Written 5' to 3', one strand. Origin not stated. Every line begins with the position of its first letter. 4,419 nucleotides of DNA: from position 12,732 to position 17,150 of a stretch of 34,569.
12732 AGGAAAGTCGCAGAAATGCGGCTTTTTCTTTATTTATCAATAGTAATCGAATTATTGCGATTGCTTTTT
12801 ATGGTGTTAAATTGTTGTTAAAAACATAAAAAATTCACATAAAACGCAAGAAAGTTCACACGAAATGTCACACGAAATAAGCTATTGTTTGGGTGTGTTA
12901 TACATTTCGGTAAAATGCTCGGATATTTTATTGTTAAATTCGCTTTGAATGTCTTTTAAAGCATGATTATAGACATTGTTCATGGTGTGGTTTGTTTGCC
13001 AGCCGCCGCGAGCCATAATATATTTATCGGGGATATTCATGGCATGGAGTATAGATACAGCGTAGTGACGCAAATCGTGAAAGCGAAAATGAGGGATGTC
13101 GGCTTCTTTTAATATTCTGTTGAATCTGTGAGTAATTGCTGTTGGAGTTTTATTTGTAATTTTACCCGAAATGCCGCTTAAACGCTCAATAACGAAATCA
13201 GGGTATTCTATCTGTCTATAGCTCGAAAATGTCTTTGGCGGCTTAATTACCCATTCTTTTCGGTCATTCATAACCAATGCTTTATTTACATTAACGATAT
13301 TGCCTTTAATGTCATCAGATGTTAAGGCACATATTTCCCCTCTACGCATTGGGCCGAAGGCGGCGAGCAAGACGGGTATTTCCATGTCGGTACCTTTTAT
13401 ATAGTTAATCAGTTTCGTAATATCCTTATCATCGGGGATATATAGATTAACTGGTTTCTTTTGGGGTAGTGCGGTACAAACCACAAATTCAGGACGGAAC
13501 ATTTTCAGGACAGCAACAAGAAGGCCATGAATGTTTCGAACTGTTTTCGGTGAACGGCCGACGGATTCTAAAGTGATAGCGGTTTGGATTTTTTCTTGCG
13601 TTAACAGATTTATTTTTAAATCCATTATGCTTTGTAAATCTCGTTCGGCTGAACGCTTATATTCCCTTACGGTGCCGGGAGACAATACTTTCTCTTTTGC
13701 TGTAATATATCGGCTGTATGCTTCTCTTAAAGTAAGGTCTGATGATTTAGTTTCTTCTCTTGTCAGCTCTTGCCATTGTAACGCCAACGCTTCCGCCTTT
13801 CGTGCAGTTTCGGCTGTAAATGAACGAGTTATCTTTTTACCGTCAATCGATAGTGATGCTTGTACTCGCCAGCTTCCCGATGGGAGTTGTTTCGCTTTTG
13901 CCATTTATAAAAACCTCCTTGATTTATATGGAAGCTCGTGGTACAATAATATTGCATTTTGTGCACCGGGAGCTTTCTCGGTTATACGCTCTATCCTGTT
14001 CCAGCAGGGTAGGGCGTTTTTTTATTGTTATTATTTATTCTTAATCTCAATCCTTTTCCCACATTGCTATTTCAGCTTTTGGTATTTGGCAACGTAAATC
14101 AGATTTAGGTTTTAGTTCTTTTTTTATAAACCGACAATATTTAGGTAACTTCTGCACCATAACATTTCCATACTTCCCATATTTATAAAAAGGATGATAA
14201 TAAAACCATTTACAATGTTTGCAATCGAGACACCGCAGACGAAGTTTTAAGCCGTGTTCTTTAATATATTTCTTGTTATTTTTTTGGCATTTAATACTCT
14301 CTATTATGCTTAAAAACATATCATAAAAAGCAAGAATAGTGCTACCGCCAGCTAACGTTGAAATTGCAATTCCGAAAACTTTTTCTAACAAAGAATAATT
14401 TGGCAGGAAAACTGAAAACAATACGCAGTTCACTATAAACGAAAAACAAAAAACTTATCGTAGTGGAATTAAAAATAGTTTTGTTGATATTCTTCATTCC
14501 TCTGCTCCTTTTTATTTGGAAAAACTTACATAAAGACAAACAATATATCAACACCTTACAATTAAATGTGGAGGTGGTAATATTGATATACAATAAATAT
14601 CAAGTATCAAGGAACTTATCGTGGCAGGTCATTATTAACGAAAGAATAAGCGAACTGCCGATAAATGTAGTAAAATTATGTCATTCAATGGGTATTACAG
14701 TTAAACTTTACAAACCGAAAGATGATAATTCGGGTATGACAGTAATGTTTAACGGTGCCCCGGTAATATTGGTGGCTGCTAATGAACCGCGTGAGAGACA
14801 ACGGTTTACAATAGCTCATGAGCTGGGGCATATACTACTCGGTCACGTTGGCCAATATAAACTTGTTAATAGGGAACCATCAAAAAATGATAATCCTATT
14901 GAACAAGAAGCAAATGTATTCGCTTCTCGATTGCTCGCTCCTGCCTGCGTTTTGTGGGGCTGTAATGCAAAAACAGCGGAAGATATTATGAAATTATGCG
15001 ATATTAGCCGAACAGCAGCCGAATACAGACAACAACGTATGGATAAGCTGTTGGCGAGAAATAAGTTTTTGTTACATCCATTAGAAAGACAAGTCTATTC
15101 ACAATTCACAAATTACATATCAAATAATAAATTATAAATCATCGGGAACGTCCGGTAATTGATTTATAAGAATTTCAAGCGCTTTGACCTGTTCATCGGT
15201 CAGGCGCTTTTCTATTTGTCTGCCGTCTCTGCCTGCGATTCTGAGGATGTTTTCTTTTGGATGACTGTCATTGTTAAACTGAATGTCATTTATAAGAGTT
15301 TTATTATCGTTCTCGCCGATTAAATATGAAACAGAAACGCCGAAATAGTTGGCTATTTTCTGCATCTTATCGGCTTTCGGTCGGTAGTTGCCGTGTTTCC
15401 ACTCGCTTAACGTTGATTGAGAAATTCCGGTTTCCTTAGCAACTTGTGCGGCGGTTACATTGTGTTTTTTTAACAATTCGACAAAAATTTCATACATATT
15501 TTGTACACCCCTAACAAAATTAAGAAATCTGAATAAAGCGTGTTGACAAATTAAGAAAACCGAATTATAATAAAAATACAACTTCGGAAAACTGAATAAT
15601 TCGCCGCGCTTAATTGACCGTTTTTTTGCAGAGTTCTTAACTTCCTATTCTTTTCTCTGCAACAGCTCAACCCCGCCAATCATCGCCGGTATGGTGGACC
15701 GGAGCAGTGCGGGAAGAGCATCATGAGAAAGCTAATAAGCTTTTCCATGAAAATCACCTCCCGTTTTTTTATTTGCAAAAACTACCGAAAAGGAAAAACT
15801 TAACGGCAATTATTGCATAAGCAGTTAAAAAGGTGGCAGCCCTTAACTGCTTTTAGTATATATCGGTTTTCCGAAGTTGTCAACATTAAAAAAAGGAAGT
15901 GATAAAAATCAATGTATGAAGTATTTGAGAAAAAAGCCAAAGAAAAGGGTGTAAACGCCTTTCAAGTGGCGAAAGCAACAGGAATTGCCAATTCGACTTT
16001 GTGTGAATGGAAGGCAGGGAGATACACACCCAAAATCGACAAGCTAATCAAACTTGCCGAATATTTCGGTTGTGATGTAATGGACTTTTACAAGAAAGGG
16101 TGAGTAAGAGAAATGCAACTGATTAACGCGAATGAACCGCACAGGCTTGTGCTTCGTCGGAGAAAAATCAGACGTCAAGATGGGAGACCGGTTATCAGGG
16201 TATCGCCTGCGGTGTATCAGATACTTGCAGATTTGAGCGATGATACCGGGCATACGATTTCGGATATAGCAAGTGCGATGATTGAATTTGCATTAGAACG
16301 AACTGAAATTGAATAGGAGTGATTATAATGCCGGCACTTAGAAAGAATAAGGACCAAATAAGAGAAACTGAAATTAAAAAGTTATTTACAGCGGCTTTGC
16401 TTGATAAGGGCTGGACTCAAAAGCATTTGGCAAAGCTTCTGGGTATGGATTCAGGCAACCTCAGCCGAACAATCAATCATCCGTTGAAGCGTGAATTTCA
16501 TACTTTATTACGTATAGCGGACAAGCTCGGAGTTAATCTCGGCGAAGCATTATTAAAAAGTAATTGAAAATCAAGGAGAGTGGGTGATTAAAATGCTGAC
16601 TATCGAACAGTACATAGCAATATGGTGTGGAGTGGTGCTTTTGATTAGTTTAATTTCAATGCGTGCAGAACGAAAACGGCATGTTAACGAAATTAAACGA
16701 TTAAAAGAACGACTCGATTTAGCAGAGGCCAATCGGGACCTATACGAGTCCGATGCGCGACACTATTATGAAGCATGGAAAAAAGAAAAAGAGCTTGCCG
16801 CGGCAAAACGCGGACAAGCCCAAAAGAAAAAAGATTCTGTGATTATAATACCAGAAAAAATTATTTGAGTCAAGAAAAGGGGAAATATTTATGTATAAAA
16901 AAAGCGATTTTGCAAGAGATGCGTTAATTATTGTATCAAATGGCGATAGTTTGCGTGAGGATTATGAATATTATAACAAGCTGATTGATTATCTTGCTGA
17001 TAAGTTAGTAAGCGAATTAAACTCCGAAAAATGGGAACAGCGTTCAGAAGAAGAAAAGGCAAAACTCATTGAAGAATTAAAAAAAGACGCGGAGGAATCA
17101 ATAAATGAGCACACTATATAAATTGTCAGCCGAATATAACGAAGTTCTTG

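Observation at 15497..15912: Lysogeny switch with two paralogous near-consensus promoters facing each other across ~300 bp, shared operator-like repeats and an internal terminator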

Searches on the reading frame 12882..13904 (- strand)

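Call 7: search_protein_families(library=pfam, proteins=[window:12882-13904:-], max_evalue=0.01)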
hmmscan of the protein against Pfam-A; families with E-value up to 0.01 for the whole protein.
window:12882-13904:- (340 aa): 1 family
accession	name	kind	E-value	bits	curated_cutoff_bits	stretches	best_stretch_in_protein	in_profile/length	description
PF00589.27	Phage_integrase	-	2.8e-12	47.2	27.1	1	178-316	28-169/172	Phage integrase family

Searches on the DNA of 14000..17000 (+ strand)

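Call 5: search_rna_families(source=window, start=14000, end=17000, threshold=evalue, max_evalue=1)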
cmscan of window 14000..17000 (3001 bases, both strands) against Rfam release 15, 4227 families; matches with E-value up to 1: 0.
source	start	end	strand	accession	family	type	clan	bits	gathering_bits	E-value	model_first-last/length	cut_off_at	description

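Call 6: search_dna_similar(query=window:15100-16350:+, collection=phages, mode=distant, max_rows=30)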
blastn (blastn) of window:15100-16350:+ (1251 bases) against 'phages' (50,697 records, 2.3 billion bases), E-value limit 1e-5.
Records with a match: 3; places in all: 3; records where one place covers at least 80% of the query: 0.
Best place of each record, by identity: 60-80% 3.
By first word of the organism name: Anaerostipes 3.
By host as written in the record: Anaerostipes caccae DA844 3.
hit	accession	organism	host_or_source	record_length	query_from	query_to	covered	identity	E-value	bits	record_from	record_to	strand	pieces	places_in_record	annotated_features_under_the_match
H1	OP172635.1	Anaerostipes phage AC844P1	Anaerostipes caccae DA844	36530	296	410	9%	73.7%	1e-6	61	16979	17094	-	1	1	hypothetical protein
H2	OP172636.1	Anaerostipes phage AC844P2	Anaerostipes caccae DA844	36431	296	410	9%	73.7%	1e-6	61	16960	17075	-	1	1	hypothetical protein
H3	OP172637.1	Anaerostipes phage AC844P3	Anaerostipes caccae DA844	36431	296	410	9%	73.7%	1e-6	61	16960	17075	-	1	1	hypothetical protein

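Call 28: search_rna_families(sources=[L008, L010, L013, L005, L001], threshold=evalue, max_evalue=1)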
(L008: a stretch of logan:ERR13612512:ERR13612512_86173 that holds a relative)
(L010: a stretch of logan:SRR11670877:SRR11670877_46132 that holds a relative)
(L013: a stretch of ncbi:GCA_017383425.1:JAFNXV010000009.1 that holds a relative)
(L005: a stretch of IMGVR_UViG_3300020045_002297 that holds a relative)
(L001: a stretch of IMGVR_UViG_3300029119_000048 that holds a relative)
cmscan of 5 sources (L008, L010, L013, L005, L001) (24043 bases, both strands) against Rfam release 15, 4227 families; matches with E-value up to 1: 0.
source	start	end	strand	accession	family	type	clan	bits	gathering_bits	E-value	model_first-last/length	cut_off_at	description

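Call 74: search_dna_similar(query=L008:1600-2030:+, collection=phages, mode=distant, max_evalue=0.01, max_rows=10)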
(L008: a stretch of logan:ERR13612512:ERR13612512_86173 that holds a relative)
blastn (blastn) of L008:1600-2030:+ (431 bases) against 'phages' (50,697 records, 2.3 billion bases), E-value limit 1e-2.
No match.

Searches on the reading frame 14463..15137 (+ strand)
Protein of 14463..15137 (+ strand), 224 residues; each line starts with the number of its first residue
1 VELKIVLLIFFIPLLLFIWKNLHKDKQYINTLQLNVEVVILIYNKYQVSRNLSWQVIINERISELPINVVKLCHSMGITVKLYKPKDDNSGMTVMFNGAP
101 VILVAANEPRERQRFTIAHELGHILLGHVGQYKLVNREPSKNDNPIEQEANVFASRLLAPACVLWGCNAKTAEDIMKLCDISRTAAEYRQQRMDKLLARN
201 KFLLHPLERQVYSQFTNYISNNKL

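Call 7: search_protein_families(library=pfam, proteins=[window:14463-15137:+], max_evalue=0.01)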
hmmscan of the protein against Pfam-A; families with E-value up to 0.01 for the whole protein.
window:14463-15137:+ (224 aa): 1 family
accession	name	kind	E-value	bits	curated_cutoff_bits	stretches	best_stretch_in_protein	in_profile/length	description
PF06114.19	Peptidase_M78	-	7.4e-16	58.5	22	1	76-189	4-121/123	IrrE N-terminal-like domain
